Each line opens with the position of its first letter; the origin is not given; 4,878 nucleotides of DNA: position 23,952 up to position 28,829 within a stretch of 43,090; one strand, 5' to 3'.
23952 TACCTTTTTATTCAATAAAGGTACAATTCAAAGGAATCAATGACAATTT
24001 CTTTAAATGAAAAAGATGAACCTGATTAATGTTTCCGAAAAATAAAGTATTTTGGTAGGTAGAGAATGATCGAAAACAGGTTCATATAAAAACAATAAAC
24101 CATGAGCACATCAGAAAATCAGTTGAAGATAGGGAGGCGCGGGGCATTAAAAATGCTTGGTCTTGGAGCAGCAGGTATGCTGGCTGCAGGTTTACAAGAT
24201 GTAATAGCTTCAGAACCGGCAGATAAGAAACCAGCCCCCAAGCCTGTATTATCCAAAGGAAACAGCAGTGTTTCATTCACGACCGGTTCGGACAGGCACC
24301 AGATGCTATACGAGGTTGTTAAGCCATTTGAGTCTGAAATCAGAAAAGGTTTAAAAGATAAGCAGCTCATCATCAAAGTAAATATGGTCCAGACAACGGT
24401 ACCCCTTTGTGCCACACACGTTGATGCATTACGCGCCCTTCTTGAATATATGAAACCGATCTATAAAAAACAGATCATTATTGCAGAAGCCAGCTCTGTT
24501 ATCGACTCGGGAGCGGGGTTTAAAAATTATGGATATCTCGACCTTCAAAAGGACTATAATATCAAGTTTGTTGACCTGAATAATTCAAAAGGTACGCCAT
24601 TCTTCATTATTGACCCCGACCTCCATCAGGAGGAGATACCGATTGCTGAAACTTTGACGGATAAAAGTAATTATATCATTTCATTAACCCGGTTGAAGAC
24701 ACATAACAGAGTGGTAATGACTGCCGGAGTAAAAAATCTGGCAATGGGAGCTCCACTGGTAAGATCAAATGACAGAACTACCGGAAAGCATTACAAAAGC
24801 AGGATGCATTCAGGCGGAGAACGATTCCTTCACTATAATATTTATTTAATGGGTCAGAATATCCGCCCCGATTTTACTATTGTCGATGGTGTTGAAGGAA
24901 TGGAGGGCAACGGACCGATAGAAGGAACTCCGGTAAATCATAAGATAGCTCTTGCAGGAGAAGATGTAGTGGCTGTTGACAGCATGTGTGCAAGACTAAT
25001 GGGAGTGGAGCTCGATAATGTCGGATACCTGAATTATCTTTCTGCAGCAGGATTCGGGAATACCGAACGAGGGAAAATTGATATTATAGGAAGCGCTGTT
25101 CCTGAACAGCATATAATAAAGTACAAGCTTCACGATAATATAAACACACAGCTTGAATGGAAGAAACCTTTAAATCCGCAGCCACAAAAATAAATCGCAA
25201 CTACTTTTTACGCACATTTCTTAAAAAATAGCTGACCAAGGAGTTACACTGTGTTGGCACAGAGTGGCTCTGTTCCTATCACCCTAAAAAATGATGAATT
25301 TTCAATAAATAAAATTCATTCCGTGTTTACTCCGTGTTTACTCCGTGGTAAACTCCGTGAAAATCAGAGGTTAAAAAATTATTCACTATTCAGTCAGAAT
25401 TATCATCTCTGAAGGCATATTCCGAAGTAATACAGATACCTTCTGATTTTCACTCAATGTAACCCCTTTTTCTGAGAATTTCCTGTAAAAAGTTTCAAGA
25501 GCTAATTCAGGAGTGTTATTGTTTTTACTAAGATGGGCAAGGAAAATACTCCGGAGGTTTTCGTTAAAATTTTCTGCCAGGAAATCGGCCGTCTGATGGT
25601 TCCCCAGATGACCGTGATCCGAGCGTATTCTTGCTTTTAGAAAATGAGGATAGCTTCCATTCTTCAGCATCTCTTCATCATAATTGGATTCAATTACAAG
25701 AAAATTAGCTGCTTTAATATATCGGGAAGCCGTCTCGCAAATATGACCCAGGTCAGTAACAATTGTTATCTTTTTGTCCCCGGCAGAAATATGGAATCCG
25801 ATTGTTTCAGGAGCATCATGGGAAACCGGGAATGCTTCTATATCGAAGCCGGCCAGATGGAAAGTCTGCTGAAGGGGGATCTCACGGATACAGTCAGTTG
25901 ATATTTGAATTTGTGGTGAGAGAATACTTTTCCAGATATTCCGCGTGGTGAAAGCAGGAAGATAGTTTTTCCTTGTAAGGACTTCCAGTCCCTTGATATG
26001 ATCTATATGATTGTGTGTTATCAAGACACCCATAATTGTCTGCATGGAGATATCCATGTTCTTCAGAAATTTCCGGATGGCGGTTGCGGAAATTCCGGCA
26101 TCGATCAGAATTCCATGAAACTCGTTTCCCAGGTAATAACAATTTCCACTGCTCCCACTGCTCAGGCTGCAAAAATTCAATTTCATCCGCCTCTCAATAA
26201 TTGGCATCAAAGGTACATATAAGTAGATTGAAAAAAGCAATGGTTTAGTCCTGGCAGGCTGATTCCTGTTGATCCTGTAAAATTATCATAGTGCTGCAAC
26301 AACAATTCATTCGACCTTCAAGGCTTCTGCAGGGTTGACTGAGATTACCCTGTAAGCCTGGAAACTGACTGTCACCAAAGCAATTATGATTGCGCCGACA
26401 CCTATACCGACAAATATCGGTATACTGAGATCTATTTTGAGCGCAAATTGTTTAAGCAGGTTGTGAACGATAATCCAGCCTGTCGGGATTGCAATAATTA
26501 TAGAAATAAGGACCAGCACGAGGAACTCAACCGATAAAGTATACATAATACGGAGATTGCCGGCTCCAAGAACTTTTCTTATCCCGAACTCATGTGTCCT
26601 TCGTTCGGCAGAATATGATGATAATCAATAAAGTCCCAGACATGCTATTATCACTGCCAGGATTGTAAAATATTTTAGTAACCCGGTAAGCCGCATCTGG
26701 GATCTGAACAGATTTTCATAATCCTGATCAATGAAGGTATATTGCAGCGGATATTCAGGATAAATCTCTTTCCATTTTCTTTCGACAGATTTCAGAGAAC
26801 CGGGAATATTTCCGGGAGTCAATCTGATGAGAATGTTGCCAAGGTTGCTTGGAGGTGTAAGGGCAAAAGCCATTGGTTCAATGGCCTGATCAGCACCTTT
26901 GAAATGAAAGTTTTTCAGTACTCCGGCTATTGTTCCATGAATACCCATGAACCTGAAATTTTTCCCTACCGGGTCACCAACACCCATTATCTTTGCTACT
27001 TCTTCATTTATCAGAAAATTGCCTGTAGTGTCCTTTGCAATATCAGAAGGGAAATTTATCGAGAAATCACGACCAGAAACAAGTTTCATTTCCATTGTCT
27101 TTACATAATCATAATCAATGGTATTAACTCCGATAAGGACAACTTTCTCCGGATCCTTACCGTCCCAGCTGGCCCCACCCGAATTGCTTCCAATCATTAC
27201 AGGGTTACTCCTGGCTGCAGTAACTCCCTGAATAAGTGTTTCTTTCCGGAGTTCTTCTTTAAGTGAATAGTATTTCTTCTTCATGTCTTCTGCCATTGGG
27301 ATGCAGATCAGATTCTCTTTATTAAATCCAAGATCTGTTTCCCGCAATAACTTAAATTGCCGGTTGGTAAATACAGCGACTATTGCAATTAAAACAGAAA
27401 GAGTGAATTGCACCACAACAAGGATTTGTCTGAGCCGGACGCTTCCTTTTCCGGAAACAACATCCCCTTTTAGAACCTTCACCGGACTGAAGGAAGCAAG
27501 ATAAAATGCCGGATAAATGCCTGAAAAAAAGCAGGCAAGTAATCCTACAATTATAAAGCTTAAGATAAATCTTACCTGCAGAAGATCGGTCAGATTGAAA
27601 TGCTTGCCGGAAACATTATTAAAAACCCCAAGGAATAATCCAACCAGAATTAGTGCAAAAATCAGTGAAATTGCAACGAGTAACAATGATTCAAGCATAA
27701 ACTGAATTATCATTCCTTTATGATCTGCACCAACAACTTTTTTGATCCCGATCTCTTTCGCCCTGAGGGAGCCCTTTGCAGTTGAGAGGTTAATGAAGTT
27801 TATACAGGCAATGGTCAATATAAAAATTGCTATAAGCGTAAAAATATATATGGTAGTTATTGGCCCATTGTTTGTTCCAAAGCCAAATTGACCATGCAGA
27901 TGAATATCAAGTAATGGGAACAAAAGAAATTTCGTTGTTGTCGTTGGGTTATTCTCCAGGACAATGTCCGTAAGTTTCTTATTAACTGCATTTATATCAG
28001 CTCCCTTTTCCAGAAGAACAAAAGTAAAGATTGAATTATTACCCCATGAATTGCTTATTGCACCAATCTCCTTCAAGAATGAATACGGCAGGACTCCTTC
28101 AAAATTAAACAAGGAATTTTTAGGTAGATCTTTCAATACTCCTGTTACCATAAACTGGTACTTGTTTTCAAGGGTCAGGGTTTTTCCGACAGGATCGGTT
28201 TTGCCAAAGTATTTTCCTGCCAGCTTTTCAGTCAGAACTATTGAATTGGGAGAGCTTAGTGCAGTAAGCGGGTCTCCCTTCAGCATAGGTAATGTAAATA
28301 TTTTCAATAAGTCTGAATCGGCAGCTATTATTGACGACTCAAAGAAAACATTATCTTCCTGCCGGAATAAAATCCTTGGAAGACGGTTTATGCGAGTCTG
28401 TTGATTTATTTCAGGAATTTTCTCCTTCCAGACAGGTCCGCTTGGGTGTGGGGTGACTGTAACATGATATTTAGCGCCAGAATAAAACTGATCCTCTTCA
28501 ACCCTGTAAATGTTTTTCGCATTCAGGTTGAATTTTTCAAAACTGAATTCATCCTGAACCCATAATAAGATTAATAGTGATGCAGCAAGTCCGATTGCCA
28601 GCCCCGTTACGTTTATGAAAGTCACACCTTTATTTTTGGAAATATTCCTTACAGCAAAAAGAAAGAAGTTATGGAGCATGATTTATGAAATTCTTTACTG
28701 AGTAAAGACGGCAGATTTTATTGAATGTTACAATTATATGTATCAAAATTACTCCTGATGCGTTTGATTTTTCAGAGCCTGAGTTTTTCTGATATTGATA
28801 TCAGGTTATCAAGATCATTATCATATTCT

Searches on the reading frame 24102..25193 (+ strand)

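Call 6: search_protein_families(library=pfam, proteins=[window:24102-25193:+])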
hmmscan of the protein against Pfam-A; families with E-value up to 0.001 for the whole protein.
window:24102-25193:+ (363 aa): 1 family
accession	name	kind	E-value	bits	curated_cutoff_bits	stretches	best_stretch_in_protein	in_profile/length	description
PF04015.17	DUF362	-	9.8e-34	117.6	24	1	90-298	2-200/200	Domain of unknown function (DUF362)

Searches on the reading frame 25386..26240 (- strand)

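Call 6: search_protein_families(library=pfam, proteins=[window:25386-26240:-])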
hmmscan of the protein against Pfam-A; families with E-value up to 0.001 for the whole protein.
window:25386-26240:- (284 aa): 3 families
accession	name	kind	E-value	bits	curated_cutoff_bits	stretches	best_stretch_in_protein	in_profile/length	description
PF12706.13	Lactamase_B_2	-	2e-21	76.9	27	1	44-222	3-188/200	Beta-lactamase superfamily domain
PF00753.33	Lactamase_B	-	8.7e-14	52.3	22.7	1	31-176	5-162/196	Metallo-beta-lactamase superfamily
PF23023.1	Anti-Pycsar_Apyc1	-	0.00012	22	50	1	43-89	31-74/250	Anti-Pycsar protein Apyc1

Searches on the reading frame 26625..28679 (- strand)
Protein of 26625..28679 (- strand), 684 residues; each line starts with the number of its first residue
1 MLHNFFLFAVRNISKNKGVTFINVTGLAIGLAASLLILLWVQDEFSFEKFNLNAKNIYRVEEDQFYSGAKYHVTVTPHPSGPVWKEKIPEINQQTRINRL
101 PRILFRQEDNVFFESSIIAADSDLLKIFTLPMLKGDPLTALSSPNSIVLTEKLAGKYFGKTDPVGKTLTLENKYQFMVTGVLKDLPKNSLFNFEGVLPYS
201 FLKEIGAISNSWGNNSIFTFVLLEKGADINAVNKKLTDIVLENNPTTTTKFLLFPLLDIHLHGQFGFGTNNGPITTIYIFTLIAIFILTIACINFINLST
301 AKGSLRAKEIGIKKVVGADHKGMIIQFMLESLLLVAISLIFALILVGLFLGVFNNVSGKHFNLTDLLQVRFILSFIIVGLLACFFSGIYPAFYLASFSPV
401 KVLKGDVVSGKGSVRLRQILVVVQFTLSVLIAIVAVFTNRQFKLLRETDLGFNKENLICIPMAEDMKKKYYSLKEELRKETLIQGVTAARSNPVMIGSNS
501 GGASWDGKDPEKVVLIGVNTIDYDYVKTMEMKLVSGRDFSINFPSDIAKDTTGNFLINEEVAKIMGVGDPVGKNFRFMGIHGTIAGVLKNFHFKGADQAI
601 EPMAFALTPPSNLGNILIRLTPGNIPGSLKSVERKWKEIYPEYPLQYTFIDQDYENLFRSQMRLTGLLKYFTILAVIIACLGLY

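Call 5: search_protein_families(library=pfam, proteins=[window:26625-28679:-])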
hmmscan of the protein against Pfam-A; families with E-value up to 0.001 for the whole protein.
window:26625-28679:- (684 aa): 2 families
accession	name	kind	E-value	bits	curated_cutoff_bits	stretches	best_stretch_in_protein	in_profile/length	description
PF12704.14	MacB_PCD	-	1.7e-33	117.1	27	2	20-238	1-206/207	MacB-like periplasmic core domain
PF02687.27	FtsX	-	9.3e-13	48.7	25.5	1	282-399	2-120/120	FtsX-like permease C-terminal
